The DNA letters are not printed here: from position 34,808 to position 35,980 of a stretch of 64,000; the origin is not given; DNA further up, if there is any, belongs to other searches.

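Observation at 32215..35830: Bacterial-type ester-lipid gene set in an apparently archaeal genome: PlsC-like acyltransferase, two lipases, HAD and PAP2 phosphatases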

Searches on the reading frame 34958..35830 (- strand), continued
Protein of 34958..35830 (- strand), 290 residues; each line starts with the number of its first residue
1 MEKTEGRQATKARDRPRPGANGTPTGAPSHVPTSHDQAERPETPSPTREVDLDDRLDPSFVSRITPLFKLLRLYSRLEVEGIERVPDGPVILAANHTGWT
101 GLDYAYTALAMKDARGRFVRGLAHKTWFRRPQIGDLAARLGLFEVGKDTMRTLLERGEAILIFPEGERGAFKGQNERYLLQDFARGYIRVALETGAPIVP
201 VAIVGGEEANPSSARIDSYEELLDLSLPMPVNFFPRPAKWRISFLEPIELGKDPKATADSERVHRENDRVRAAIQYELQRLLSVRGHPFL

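Call 74: find_encoding_contigs(protein=P0002, flank=8000, max_places=2)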
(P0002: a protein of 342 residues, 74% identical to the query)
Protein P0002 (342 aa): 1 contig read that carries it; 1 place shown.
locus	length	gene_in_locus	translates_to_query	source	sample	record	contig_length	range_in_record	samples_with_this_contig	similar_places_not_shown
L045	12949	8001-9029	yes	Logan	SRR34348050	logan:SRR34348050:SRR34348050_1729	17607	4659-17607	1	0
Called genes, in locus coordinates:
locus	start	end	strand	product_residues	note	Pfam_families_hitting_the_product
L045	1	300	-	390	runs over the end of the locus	PF14874:PapD-like (weak), PF22544:HYDIN_VesB_CFA65-like_Ig (faint)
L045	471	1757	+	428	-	-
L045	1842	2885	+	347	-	PF00296:Bac_luciferase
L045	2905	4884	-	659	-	-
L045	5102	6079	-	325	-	-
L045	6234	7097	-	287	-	-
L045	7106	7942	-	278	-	-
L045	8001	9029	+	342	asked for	PF01553:Acyltransferase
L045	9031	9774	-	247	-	PF01674:Lipase_2 (faint), PF05057:DUF676, PF24096:DUF7379, PF00561:Abhydrolase_1, PF02089:Palm_thioest, PF12697:Abhydrolase_6, PF07819:PGAP1 (weak)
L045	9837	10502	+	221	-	PF00702:Hydrolase, PF08282:Hydrolase_3 (faint), PF12710:HAD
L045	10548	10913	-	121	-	-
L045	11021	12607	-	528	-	-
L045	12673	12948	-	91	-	?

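Call 78: search_protein_families(library=ncbifam, proteins=[L009:1871-3886:-, L044:13749-14450:+], max_evalue=0.00001)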
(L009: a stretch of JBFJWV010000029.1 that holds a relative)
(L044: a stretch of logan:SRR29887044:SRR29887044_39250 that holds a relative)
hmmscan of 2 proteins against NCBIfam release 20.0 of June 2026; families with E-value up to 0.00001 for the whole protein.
L009:1871-3886:- (672 aa): 88 families (the best 25 are shown)
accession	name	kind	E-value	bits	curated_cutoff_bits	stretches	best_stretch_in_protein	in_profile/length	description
NF002937.0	PRK03584.1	subfamily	4e-70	236.7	639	1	89-660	29-617/657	acetoacetate--CoA ligase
TIGR02188.1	Ac_CoA_lig_AcsA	equivalog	1.3e-62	211.9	724.95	1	94-666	3-603/629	acetate--CoA ligase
NF001208.0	PRK00174.1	subfamily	6.8e-61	206.4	657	1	91-666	22-618/649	acetate--CoA ligase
TIGR01217.1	ac_ac_CoA_syn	equivalog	1.1e-49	169.2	520.9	1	94-660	33-616/652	acetoacetate--CoA ligase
NF003313.0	PRK04319.1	equivalog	7.5e-42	143.3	729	1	142-666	38-559/574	acetate--CoA ligase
NF007815.0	PRK10524.1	equivalog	2.1e-36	125.7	955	1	96-665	2-600/629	propionate--CoA ligase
TIGR02262.1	benz_CoA_lig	subfamily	8.7e-36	123.7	375.25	1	171-666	26-507/508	benzoate-CoA ligase family protein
TIGR01733.1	AA-adenyl-dom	subfamily_domain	3.2e-34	118.4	317.4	1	179-596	3-407/409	amino acid adenylation domain-containing protein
NF004837.0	PRK06187.1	subfamily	7.2e-33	113.6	476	1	171-669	29-523/531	long-chain-fatty-acid--CoA ligase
NF047394.1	AcylCoAsynMbcS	equivalog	1e-32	113.5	850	1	154-667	21-519/525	acyl-CoA synthetase MbcS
NF053567.1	HBDA_AROS1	equivalog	1.6e-32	112.6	1000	2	172-465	36-323/523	3-hydroxybenzoate--CoA ligase HbdA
TIGR02316.1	propion_prpE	equivalog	2.6e-30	105.6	827.4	2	97-391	2-312/628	propionate--CoA ligase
NF005801.1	PRK07656.1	equivalog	1.3e-27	96.6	657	2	170-415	21-266/500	FadD3 family acyl-CoA ligase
NF006182.0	PRK08316.1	subfamily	4.5e-27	94.7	663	2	478-669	337-518/523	fatty acyl-CoA synthetase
NF004511.1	PRK05852.1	equivalog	5e-27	94.7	650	1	170-669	21-505/505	FadD7 family fatty acid--CoA ligase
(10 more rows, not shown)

L044:13749-14450:+ (234 aa): 0 families

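Call 82: list_cluster_members(proteins=[P0009, P0011, P0038, P0066, P0079, P0082, P0084, P0090, P0103, P0083])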
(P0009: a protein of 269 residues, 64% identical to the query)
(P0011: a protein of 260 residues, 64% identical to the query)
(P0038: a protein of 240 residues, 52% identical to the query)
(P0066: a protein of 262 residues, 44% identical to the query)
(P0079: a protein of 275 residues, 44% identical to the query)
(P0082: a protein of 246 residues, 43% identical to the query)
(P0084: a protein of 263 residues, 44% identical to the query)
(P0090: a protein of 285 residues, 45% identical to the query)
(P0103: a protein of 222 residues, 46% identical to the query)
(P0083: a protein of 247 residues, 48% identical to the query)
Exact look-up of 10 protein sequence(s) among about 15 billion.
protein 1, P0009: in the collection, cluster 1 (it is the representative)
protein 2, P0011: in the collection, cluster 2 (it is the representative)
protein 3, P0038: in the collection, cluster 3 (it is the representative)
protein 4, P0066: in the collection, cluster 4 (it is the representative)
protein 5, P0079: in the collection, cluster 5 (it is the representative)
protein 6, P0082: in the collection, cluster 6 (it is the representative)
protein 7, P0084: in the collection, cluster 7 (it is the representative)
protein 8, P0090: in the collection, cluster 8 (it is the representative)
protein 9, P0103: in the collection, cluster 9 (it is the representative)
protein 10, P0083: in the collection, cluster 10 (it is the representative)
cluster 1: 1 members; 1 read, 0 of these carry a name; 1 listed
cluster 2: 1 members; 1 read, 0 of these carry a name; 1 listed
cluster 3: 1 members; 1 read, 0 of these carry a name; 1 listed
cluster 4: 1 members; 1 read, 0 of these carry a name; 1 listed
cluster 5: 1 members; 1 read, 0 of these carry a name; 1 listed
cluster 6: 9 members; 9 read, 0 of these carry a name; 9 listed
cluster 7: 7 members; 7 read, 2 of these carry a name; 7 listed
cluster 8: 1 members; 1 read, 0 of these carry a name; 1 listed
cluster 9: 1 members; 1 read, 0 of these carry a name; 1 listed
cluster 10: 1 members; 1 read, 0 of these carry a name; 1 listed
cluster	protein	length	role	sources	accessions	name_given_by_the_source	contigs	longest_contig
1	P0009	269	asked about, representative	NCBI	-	-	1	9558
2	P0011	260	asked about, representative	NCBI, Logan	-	-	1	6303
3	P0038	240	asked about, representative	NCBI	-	-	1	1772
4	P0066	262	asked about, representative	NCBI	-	-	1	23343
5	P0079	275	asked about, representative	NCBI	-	-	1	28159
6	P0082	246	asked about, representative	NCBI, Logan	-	-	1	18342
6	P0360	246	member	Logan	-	-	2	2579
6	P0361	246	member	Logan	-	-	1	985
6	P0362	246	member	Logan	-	-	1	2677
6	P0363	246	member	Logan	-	-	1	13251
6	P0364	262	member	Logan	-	-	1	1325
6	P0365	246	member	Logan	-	-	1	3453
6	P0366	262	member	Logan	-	-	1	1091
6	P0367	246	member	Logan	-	-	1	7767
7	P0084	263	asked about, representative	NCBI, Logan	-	-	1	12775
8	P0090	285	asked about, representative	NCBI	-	-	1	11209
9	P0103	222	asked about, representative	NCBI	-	-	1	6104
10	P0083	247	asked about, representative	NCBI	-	-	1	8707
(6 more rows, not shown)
